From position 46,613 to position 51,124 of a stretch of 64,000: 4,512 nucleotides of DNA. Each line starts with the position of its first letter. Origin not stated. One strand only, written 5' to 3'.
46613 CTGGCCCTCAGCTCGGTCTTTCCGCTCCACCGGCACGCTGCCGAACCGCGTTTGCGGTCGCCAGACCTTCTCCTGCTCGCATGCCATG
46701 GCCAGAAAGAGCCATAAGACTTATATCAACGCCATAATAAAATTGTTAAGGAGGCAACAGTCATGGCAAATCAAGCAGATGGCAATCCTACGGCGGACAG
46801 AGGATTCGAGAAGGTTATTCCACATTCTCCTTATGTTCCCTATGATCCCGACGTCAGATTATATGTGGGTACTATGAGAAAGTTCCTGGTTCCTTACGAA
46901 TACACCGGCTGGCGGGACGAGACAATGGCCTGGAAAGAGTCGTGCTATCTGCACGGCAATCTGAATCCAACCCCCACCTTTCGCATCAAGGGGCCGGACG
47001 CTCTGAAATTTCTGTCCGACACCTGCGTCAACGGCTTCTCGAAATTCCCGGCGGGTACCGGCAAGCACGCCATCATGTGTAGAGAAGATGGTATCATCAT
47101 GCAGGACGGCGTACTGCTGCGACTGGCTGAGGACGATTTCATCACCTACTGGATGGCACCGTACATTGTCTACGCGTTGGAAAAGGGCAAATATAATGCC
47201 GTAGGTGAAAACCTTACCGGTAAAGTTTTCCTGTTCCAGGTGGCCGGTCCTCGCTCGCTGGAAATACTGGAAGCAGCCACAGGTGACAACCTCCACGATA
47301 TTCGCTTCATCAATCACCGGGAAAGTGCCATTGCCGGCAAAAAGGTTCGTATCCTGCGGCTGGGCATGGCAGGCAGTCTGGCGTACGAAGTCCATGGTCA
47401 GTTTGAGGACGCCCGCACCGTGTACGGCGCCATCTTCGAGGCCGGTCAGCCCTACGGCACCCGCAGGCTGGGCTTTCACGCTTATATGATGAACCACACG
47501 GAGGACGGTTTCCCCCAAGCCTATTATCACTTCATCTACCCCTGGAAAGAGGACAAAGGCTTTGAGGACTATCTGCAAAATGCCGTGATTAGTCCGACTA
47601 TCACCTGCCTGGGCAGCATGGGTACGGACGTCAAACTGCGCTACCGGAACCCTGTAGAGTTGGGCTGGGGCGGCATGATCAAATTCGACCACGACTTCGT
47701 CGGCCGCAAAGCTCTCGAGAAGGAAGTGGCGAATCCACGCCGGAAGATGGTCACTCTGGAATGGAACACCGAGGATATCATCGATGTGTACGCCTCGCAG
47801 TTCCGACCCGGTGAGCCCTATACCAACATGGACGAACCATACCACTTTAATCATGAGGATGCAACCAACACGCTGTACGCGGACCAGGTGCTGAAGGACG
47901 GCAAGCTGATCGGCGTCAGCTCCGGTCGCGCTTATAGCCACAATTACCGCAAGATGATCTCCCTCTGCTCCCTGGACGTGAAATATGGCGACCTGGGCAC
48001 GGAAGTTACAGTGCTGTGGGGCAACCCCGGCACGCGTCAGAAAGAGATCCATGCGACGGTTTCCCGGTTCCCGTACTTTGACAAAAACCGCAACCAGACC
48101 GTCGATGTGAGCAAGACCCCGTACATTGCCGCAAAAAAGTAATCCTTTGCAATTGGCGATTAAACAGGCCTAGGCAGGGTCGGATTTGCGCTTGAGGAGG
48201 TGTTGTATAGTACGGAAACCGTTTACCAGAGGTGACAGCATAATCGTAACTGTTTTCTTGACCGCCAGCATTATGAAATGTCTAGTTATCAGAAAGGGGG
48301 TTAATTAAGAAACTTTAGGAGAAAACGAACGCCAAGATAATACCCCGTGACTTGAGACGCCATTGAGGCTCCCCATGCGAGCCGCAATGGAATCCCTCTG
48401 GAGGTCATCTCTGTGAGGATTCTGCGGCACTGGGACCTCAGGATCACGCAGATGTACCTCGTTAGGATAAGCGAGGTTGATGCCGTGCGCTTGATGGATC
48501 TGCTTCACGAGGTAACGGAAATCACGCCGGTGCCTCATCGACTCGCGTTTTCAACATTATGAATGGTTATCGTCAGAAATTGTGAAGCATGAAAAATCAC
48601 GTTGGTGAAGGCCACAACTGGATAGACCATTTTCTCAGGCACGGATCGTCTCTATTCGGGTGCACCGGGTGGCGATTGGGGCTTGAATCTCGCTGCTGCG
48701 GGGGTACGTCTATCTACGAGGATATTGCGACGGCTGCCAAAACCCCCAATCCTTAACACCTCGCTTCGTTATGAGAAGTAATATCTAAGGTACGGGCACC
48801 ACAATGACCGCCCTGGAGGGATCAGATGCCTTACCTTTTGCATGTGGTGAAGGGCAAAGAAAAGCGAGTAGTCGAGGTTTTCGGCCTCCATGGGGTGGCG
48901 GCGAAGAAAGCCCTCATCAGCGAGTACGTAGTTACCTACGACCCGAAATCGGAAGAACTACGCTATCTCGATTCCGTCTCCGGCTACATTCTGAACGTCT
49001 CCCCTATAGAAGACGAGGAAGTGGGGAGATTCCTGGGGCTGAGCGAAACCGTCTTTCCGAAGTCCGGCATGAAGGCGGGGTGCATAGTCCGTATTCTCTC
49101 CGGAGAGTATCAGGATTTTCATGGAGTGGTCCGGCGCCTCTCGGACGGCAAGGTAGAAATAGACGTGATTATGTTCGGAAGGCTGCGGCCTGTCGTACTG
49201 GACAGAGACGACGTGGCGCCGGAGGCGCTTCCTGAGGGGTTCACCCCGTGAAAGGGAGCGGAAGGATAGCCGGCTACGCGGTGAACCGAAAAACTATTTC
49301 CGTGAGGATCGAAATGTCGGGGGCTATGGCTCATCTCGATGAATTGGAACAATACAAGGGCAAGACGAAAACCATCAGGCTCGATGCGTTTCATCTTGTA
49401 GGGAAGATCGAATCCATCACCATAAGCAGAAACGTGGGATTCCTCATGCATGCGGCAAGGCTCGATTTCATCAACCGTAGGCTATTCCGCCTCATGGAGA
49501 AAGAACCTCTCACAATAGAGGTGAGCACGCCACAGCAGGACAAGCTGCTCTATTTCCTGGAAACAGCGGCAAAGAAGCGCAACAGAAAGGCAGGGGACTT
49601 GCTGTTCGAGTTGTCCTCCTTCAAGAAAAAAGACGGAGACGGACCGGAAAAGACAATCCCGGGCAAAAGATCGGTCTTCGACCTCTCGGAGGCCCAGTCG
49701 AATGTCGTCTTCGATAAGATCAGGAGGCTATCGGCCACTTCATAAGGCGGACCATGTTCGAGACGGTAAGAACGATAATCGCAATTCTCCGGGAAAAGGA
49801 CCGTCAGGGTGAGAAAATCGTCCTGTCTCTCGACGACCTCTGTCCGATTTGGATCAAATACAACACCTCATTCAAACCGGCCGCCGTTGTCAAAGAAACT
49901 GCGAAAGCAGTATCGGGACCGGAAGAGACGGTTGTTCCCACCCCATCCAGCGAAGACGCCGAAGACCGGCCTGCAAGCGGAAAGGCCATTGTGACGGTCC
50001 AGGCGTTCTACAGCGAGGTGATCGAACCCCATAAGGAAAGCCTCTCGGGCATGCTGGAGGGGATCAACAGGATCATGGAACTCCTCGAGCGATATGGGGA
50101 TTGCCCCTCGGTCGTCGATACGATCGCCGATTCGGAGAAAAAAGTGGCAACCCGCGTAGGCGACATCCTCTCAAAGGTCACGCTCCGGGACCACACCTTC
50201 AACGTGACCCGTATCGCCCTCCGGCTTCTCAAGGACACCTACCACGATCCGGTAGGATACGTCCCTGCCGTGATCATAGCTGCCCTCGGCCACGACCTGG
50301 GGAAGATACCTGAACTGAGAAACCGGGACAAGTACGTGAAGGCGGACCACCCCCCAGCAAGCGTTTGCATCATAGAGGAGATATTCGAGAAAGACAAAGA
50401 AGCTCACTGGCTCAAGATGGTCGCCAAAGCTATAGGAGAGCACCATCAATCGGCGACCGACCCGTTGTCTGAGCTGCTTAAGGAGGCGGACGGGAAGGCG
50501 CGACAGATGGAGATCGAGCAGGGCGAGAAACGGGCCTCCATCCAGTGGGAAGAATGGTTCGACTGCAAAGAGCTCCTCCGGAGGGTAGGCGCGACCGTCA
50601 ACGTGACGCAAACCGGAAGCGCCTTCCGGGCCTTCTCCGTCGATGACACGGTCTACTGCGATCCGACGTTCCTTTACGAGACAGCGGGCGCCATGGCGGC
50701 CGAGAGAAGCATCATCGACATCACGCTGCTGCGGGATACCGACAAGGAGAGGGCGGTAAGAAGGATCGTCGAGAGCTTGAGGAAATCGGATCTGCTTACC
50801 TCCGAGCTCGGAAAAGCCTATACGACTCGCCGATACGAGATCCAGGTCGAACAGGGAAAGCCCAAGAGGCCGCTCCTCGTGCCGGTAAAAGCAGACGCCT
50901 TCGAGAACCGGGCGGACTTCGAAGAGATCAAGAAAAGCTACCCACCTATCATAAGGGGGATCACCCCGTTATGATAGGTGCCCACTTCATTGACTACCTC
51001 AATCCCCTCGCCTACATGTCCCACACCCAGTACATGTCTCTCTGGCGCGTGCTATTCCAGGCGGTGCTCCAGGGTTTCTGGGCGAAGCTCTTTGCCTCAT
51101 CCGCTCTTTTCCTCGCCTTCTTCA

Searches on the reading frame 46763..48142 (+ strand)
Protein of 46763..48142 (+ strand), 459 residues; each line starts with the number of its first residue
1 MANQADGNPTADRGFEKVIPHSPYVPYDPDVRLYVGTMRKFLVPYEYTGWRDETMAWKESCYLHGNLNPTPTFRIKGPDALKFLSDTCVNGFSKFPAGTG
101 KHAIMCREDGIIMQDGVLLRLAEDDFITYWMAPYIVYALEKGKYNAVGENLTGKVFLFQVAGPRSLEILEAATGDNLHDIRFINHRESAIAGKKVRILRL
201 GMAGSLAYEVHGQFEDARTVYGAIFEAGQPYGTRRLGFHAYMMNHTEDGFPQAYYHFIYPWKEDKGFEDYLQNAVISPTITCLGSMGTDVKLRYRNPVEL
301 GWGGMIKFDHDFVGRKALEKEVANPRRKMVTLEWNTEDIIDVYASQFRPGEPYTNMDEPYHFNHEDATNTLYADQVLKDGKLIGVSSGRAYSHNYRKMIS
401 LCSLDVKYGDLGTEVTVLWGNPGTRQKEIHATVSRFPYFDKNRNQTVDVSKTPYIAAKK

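Call 8: search_protein_families(library=pfam, proteins=[window:46763-48142:+], max_evalue=0.00001)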
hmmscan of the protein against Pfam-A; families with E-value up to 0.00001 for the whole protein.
window:46763-48142:+ (459 aa): 1 family
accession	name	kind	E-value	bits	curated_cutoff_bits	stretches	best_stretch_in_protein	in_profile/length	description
PF01571.26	GCV_T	-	1.9e-35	122.8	25.6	1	41-251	18-235/255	Aminomethyltransferase folate-binding domain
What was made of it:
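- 46763..48142 (+): DesA/LigM-like tetrahydrofolate-dependent aryl O-demethylase homologue (context). Pfam GCV_T (call 8).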

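Call 30: search_protein_families(library=ncbifam, proteins=[window:46763-48142:+], max_evalue=0.00001)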
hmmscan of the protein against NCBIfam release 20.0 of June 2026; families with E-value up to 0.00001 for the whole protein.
window:46763-48142:+ (459 aa): 7 families
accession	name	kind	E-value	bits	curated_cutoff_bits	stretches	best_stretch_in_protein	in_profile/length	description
NF047633.1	SyrngDmethDesA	equivalog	7.6e-76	255.4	800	1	43-446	29-451/453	syringate O-demethylase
NF047885.1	VanMgalDeMLigM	equivalog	1.6e-74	251.5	580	1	42-431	27-438/461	vanillate/3-O-methylgallate O-demethylase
NF053776.1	TmaoDeMthMsil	equivalog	2.5e-31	109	1100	1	51-257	419-636/763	trimethylamine N-oxide demethylase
TIGR01372.1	soxA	subfamily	1.1e-26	92.9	1164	1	75-250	670-857/996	sarcosine oxidase subunit alpha family protein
NF001567.0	PRK00389.1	subfamily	3.6e-19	69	300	1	41-232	25-216/359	glycine cleavage system aminomethyltransferase GcvT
NF009133.0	PRK12486.1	equivalog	2.1e-12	46.7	410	1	73-232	66-228/369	dimethylsulfoniopropionate demethylase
TIGR00528.1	gcvT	equivalog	4.5e-12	45.6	235.85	1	42-232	24-216/362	glycine cleavage system aminomethyltransferase GcvT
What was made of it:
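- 46763..48142 (+): NCBIfam DesA 255 bits and LigM 251 bits, both below cut-off (call 30).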

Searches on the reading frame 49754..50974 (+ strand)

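Call 8: search_protein_families(library=pfam, proteins=[window:49754-50974:+], max_evalue=0.00001)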
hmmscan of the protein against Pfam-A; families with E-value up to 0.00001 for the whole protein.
window:49754-50974:+ (406 aa): 1 family
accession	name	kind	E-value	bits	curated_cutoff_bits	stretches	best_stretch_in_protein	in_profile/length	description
PF01966.28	HD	-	1.3e-08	35.6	22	1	146-246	3-111/116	HD domain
